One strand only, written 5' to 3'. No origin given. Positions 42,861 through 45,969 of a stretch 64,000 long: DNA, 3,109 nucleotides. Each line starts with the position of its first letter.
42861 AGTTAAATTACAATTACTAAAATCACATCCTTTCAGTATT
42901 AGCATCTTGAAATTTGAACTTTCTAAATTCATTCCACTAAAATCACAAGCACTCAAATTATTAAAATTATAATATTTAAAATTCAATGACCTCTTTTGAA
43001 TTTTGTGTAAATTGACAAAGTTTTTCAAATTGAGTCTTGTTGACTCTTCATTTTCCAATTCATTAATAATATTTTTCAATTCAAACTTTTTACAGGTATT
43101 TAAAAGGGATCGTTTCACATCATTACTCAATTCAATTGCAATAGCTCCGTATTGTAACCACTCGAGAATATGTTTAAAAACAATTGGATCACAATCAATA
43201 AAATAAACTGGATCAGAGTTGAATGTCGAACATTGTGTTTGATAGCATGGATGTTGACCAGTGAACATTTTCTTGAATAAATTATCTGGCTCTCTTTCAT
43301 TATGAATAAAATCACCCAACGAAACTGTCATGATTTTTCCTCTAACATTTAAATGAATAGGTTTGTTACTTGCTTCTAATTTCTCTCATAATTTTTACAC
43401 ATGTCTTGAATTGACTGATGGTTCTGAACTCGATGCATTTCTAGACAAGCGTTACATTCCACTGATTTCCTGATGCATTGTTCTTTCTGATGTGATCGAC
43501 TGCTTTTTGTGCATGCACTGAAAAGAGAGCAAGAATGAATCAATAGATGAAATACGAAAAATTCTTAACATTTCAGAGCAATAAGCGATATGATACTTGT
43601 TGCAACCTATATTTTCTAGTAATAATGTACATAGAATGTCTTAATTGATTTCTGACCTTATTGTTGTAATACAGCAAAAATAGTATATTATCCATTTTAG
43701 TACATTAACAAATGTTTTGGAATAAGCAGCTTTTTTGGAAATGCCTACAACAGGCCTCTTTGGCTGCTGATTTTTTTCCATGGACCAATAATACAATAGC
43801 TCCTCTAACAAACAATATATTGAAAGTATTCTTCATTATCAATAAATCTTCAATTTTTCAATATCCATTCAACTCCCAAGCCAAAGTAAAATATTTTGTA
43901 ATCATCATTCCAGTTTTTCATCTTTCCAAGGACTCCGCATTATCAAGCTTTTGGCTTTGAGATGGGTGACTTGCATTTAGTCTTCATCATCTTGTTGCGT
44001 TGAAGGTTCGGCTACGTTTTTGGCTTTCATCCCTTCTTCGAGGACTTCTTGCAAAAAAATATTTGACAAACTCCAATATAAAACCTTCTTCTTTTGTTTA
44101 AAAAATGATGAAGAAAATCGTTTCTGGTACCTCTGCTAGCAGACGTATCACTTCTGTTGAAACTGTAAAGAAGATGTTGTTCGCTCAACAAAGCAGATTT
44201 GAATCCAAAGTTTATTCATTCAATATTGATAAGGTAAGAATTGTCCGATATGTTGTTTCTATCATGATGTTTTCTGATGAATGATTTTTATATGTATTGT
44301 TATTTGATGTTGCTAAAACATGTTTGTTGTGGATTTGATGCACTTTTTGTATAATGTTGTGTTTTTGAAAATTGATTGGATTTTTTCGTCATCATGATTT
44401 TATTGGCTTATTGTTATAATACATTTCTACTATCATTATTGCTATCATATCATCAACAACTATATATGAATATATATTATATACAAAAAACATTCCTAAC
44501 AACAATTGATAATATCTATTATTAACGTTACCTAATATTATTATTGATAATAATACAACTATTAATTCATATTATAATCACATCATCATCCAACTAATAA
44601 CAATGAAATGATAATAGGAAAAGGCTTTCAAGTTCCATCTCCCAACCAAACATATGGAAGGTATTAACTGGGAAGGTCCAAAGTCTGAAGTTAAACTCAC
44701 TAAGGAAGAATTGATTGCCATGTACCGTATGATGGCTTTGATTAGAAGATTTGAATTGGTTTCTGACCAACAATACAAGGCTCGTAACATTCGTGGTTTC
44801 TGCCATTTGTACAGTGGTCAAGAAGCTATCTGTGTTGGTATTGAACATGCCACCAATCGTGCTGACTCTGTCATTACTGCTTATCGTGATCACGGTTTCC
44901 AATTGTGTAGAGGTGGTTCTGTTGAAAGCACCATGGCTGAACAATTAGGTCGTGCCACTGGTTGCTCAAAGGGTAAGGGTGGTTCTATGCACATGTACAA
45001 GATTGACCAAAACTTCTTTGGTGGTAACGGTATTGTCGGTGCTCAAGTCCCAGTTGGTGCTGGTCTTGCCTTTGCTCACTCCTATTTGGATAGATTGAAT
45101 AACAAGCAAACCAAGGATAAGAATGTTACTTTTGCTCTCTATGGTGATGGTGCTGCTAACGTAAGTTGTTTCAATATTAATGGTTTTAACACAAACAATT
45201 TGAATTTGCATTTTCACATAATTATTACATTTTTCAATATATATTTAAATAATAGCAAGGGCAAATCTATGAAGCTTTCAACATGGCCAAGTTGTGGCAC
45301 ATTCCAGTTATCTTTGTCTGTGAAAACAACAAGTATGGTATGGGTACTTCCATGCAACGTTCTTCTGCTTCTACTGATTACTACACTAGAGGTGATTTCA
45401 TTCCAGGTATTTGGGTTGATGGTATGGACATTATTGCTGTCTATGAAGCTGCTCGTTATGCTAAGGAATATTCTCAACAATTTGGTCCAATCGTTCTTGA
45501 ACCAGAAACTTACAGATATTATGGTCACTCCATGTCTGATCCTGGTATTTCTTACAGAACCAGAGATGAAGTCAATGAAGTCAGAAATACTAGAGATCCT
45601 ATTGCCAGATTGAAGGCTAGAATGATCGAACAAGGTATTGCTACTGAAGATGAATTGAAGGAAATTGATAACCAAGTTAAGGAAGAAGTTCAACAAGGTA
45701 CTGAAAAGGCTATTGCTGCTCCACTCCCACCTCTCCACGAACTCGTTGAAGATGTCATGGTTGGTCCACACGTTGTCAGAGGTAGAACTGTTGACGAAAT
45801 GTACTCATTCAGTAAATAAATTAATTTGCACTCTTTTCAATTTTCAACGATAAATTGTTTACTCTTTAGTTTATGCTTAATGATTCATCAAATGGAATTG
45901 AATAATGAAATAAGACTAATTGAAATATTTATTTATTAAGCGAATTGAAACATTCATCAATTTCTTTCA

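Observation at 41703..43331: Unusual fusion: T1-type BTB + long pentapeptide-repeat solenoid + C-terminal TLDc domain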

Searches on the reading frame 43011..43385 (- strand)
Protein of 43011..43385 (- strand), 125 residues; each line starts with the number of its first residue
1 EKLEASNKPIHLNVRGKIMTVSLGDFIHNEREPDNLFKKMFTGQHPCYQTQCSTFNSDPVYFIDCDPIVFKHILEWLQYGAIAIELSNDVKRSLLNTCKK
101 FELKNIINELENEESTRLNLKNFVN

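Call 33: search_solved_structures(query=A3, max_evalue=1, show_alignments=3)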
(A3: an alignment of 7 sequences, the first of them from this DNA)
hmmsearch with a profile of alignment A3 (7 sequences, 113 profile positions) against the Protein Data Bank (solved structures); distinct sequences matched with E-value up to 1: 24.
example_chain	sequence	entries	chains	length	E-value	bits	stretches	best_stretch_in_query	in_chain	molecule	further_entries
5bxh_A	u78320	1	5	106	7.1e-07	32.1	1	11-111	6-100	BTB/POZ domain-containing protein KCTD9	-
8pnm_C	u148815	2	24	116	1.9e-06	30.7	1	4-111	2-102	BTB/POZ domain-containing protein KCTD15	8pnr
5bxb_A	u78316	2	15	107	2.1e-06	30.6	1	6-110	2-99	BTB/POZ domain-containing protein KCTD1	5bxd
9fq1_A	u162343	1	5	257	3.2e-06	30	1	4-110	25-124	BTB/POZ domain-containing protein KCTD1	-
9foi_A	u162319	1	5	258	4.6e-06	29.5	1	4-110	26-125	BTB/POZ domain-containing protein KCTD1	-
8yq6_E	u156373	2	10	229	1.2e-05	28.1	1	6-110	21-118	de novo designed ion channel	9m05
8yq5_E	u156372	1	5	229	1.2e-05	28.1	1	6-110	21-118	de novo designed ion channel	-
6s4l_A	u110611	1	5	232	2.2e-05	27.2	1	7-110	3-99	BTB/POZ domain-containing protein KCTD1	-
4crh_A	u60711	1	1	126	3.2e-05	26.7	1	6-111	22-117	SH3KBP1-BINDING PROTEIN 1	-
5a6r_A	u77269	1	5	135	0.00012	24.9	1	9-111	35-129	BTB/POZ DOMAIN-CONTAINING PROTEIN KCTD17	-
3drz_A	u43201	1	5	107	0.00054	22.8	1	10-111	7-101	BTB/POZ domain-containing protein KCTD5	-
6i0q_A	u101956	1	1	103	0.00062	22.6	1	11-110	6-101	BTB/POZ domain-containing protein KCTD16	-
6m8r_G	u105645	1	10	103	0.00063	22.6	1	11-110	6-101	BTB/POZ domain-containing protein KCTD16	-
6ocp_A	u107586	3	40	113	0.00075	22.3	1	11-110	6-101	BTB/POZ domain-containing protein KCTD16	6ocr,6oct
5a15_A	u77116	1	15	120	0.00081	22.2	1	11-110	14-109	BTB/POZ DOMAIN-CONTAINING PROTEIN KCTD16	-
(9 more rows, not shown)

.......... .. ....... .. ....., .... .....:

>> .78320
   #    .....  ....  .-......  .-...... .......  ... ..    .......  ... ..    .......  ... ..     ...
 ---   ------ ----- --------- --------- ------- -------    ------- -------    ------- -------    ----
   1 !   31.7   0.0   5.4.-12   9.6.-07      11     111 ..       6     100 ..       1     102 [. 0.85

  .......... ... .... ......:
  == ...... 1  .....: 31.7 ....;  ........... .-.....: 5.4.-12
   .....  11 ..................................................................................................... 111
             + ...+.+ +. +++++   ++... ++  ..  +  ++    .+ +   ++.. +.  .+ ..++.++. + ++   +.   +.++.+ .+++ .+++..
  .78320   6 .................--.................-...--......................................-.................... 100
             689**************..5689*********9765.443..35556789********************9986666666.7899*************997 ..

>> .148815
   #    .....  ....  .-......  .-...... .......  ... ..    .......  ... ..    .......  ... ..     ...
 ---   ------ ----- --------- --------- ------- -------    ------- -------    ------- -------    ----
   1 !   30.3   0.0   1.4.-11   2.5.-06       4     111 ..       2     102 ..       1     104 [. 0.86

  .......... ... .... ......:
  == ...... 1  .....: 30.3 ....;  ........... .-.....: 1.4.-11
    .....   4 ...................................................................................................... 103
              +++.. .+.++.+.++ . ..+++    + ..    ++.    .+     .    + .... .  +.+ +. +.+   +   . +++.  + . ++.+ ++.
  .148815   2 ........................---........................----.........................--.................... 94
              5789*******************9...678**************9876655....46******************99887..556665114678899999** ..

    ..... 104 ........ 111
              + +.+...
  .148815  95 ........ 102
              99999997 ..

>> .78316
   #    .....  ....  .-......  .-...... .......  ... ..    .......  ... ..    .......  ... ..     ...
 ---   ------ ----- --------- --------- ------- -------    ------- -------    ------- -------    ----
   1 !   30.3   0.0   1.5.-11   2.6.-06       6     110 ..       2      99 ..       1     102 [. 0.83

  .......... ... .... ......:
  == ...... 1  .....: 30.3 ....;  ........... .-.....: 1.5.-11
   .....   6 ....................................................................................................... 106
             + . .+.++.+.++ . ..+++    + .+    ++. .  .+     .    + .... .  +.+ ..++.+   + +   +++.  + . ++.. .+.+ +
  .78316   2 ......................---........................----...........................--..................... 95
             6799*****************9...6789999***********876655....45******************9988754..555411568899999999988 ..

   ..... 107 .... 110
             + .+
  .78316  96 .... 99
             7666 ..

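Call 59: predict_structure(alignment_id=A5)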
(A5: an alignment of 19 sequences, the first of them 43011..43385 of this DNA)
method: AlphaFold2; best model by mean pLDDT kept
length: 125 residues; sequences in the alignment: 19
mean_pLDDT: 89.8   pTM: 0.81
mean pLDDT of the five models: 89.8, 88.9, 88.4, 87.9, 87.1
residues with pLDDT >= 90: 94; 70-90: 17; 50-70: 14; < 50: 0
segments of 3 or more residues with pLDDT < 50: none
pLDDT, mean of each block of 10 residues (from residue 1): 75 96 94 95 93 90 96 95 87 96 96 76 65
secondary structure, 60 per line:
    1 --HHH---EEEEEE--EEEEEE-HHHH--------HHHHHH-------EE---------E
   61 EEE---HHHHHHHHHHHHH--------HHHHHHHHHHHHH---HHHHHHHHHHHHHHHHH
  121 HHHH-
elements in order: E9-14 E17-22 H24-27 H36-41 E60-63 H67-79 H88-100 H104-124

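Call 61: fold_search(model_id=the predicted structure, library=pdb)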
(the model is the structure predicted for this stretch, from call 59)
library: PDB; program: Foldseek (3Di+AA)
matches with E <= 10: 604; with E <= 0.001: 166
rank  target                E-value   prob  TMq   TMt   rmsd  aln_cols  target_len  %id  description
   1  9m05_D                8.6e-08  1.00  0.75  0.47   1.9       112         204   25  Cryo-EM structure of dVGAC complexed with iodide (released 2025-10-29)
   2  6s4l_C                1.1e-07  1.00  0.73  0.45   2.4       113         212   27  Structure of human KCTD1 (released 2020-07-15)
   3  9foi_D                1.3e-07  1.00  0.71  0.45   2.7       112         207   28  Structure of human KCTD1 (released 2025-06-25)
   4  9foi_C                1.6e-07  1.00  0.70  0.43   2.8       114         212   27  Structure of human KCTD1 (released 2025-06-25)
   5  8yq6_B                1.9e-07  1.00  0.75  0.47   1.9       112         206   25  Cryo-EM structure of a de novo designed voltage-gated anion channel (dVGAC) (released 2025-09-24)
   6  6s4l_D                2.0e-07  1.00  0.78  0.47   1.9       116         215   26  Structure of human KCTD1 (released 2020-07-15)
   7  8yq6_A                2.0e-07  1.00  0.73  0.46   1.9       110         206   25  Cryo-EM structure of a de novo designed voltage-gated anion channel (dVGAC) (released 2025-09-24)
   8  8yq5_B                2.0e-07  1.00  0.73  0.46   2.3       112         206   26  Cryo-EM structure of a de novo designed transmembrane protein tmZC8-BTB (released 2025-09-24)
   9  5bxb_D                2.2e-07  1.00  0.71  0.82   2.4       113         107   26  Crystal structure of pentameric KCTD1 BTB domain form 1 (released 2015-09-02)
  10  5bxb_E                2.3e-07  1.00  0.72  0.84   2.1       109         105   26  Crystal structure of pentameric KCTD1 BTB domain form 1 (released 2015-09-02)
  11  9fq1_E                2.6e-07  1.00  0.73  0.46   3.0       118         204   25  Structure of the disease-causing mutant P20S of human KCTD1 (released 2025-04-23)
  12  5bxb_A                3.0e-07  1.00  0.72  0.84   2.6       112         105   26  Crystal structure of pentameric KCTD1 BTB domain form 1 (released 2015-09-02)
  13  9fq1_B                3.0e-07  1.00  0.73  0.44   3.0       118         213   25  Structure of the disease-causing mutant P20S of human KCTD1 (released 2025-04-23)
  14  8yq5_A                3.1e-07  1.00  0.72  0.46   2.3       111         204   26  Cryo-EM structure of a de novo designed transmembrane protein tmZC8-BTB (released 2025-09-24)
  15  8yq6_D                3.3e-07  1.00  0.73  0.46   1.7       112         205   25  Cryo-EM structure of a de novo designed voltage-gated anion channel (dVGAC) (released 2025-09-24)
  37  5bxh_C                3.1e-06  1.00  0.68  0.84   2.3       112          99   21  Crystal structure of pentameric KCTD9 BTB domain (released 2015-09-02)
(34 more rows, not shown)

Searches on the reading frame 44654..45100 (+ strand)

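Call 66: search_protein_families(library=pfam, proteins=[window:44654-45100:+], max_evalue=0.001)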
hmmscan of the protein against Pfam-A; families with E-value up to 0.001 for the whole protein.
window:44654-45100:+ (149 aa): 1 family
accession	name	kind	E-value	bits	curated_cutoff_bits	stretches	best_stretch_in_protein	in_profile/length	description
PF00676.26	E1_dh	-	2e-33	116.1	22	1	26-144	2-119/300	Dehydrogenase E1 component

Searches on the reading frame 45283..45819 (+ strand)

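Call 66: search_protein_families(library=pfam, proteins=[window:45283-45819:+], max_evalue=0.001)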
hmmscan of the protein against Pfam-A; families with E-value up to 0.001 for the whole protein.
window:45283-45819:+ (178 aa): 1 family
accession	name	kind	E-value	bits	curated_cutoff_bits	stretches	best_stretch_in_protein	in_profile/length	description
PF00676.26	E1_dh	-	5.6e-59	200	22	1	1-149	146-297/300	Dehydrogenase E1 component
